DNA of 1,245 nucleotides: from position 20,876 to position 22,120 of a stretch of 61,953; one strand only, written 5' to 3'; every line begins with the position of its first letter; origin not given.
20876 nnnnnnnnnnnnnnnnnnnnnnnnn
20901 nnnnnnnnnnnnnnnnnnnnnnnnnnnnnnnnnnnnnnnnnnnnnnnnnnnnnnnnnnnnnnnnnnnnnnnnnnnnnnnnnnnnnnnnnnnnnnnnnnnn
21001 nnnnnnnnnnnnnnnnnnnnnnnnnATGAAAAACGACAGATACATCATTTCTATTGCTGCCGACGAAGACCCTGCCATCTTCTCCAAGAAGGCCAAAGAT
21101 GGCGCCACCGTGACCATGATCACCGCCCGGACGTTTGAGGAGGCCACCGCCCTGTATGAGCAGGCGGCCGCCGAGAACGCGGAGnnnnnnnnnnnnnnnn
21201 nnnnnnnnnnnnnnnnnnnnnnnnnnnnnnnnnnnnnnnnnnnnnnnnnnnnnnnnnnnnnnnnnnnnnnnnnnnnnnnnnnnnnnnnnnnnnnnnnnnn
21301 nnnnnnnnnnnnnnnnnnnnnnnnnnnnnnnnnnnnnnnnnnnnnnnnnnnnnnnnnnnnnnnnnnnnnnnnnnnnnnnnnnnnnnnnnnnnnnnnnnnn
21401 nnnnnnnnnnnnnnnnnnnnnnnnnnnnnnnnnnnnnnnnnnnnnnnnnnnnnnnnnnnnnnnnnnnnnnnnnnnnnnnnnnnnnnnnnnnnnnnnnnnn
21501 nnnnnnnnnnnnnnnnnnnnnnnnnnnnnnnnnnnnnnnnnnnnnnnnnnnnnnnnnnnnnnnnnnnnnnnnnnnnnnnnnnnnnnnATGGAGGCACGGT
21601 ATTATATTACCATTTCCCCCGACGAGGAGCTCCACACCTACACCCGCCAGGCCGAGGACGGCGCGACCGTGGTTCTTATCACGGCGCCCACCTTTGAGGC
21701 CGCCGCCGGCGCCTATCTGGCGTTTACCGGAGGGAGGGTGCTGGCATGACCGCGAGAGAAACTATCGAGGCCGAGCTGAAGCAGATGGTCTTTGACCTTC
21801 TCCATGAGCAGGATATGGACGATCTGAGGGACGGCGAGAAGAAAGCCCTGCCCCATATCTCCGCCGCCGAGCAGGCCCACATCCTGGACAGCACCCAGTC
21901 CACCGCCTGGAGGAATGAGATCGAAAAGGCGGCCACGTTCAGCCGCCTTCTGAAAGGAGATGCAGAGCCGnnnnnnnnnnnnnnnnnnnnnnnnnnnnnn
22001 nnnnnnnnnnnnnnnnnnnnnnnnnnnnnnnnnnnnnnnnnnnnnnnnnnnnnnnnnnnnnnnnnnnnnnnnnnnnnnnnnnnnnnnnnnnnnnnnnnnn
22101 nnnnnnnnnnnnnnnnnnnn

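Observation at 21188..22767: P22 immI-like secondary immunity module inserted between terL and portal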

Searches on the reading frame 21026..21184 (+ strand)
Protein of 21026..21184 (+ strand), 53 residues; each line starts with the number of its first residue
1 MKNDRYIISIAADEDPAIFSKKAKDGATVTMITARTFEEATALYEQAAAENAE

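Call 8: search_protein_families(library=pfam, proteins=[window:21026-21184:+], max_evalue=0.1)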
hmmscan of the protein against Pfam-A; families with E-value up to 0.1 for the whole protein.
window:21026-21184:+ (53 aa): 0 families

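Call 9: search_protein_families(library=phrogs, proteins=[window:21026-21184:+], max_evalue=0.01)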
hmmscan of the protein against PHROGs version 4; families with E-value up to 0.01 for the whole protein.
window:21026-21184:+ (53 aa): 0 families

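Call 22: search_protein_families(library=padloc, proteins=[window:21026-21184:+], max_evalue=0.01)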
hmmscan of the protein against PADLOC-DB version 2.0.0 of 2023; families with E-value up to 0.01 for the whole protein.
window:21026-21184:+ (53 aa): 0 families

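Call 23: search_protein_families(library=ncbifam, proteins=[window:21026-21184:+], max_evalue=0.01)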
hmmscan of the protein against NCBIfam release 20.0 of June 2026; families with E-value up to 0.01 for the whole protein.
window:21026-21184:+ (53 aa): 0 families

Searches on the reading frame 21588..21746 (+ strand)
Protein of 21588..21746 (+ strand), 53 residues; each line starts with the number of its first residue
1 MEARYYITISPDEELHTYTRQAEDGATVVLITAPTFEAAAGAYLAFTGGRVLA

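Call 8: search_protein_families(library=pfam, proteins=[window:21588-21746:+], max_evalue=0.1)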
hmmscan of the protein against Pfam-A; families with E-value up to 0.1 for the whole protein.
window:21588-21746:+ (53 aa): 0 families

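Call 9: search_protein_families(library=phrogs, proteins=[window:21588-21746:+], max_evalue=0.01)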
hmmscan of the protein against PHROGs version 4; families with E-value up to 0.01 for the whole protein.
window:21588-21746:+ (53 aa): 0 families

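Call 22: search_protein_families(library=padloc, proteins=[window:21588-21746:+], max_evalue=0.01)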
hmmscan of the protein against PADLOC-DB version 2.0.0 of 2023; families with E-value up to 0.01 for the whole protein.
window:21588-21746:+ (53 aa): 0 families

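Call 23: search_protein_families(library=ncbifam, proteins=[window:21588-21746:+], max_evalue=0.01)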
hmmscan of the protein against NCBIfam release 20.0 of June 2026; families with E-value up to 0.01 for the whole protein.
window:21588-21746:+ (53 aa): 0 families

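Call 100: find_homologous_proteins(query=window:21588-21746:+, max_evalue=0.001)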
Query window:21588-21746:+ (53 aa): 12 proteins with E <= 0.001 among 12 candidates.
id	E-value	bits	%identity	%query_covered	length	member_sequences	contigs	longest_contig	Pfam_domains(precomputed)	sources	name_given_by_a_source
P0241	4.6e-26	106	98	100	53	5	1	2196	-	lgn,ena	-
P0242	8.5e-26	105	98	100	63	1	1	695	-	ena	-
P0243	8.0e-25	102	96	96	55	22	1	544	-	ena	-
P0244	1.9e-20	88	87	100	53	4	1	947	-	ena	-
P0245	2.6e-20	88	87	100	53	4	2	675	-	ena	-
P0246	9.5e-19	83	87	100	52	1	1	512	-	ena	-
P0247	5.8e-18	81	79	100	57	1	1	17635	-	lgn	-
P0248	4.6e-17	78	95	79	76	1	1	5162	-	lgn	-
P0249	1.3e-16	76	98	75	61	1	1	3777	-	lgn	-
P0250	1.4e-16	76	87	87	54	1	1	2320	-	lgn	-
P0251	1.0e-9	55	72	100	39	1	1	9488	-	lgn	-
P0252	1.3e-9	55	100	53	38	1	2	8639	-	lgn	-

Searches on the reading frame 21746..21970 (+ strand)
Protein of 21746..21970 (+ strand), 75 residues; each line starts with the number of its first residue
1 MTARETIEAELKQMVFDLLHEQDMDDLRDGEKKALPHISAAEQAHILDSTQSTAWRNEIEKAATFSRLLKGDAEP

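Call 8: search_protein_families(library=pfam, proteins=[window:21746-21970:+], max_evalue=0.1)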
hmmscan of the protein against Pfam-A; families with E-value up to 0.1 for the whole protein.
window:21746-21970:+ (75 aa): 0 families

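Call 9: search_protein_families(library=phrogs, proteins=[window:21746-21970:+], max_evalue=0.01)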
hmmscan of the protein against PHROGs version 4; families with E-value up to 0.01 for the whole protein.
window:21746-21970:+ (75 aa): 0 families

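Call 22: search_protein_families(library=padloc, proteins=[window:21746-21970:+], max_evalue=0.01)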
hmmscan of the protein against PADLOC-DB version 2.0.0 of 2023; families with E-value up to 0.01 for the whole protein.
window:21746-21970:+ (75 aa): 0 families

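Call 23: search_protein_families(library=ncbifam, proteins=[window:21746-21970:+], max_evalue=0.01)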
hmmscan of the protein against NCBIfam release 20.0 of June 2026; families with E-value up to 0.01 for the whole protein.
window:21746-21970:+ (75 aa): 0 families
